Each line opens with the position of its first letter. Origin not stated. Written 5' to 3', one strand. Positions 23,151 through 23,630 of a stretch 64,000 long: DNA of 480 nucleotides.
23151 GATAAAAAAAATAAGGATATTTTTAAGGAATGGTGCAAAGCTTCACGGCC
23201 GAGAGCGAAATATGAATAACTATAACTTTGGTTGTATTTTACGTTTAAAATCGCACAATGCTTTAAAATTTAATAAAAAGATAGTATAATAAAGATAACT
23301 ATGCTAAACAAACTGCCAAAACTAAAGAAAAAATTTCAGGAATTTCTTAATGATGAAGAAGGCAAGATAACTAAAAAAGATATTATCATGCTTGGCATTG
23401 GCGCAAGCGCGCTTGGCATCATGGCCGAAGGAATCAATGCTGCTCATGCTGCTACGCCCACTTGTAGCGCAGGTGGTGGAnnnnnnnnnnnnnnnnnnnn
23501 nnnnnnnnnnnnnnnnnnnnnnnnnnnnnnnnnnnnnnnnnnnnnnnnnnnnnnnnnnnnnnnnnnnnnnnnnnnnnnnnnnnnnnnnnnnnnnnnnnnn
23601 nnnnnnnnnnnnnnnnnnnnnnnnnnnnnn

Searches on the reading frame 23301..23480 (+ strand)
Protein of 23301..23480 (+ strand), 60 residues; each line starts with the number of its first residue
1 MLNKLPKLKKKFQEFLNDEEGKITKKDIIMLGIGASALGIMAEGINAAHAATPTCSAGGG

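Call 35: search_protein_families(library=pfam, proteins=[window:23301-23480:+], max_evalue=10)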
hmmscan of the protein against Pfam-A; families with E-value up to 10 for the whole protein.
seq(60 aa): 0 families

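Call 45: find_related_loci(query=A3, collection=metagenome_contigs, flank=10000)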
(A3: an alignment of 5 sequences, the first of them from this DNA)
Query A3 (51 aa) in metagenome_contigs; peptide patterns used: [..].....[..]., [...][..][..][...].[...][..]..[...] (x = any residue, [..] = any of these).
599 stretches matched a pattern (row limit reached: there are more); 58 encode a relative of the query (tblastn E <= 1e-3); 58 distinct loci.
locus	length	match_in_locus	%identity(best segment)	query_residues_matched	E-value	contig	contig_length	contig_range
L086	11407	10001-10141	83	1-47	3e-23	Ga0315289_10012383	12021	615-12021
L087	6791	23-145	83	1-41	5e-19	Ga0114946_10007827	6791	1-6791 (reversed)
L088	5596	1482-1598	77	12-50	1e-16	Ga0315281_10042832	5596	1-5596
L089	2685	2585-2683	88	1-33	1e-14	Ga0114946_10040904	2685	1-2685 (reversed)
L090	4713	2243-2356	74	12-50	2e-14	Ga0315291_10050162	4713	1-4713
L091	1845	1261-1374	74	12-50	2e-14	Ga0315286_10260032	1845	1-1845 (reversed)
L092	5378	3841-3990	52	3-51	1e-11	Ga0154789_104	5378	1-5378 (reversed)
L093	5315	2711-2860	52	3-51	1e-11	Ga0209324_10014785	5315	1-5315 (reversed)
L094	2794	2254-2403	44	2-51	9e-11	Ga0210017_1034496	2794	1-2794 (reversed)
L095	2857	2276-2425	44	2-51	8e-11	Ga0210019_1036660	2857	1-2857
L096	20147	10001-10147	51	4-51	9e-11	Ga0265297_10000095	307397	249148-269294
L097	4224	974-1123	44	2-51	9e-11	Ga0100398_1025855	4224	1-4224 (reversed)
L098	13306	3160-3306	51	4-51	2e-10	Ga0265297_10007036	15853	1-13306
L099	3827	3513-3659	51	4-51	2e-10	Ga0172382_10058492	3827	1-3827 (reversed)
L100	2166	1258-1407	46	1-50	1e-9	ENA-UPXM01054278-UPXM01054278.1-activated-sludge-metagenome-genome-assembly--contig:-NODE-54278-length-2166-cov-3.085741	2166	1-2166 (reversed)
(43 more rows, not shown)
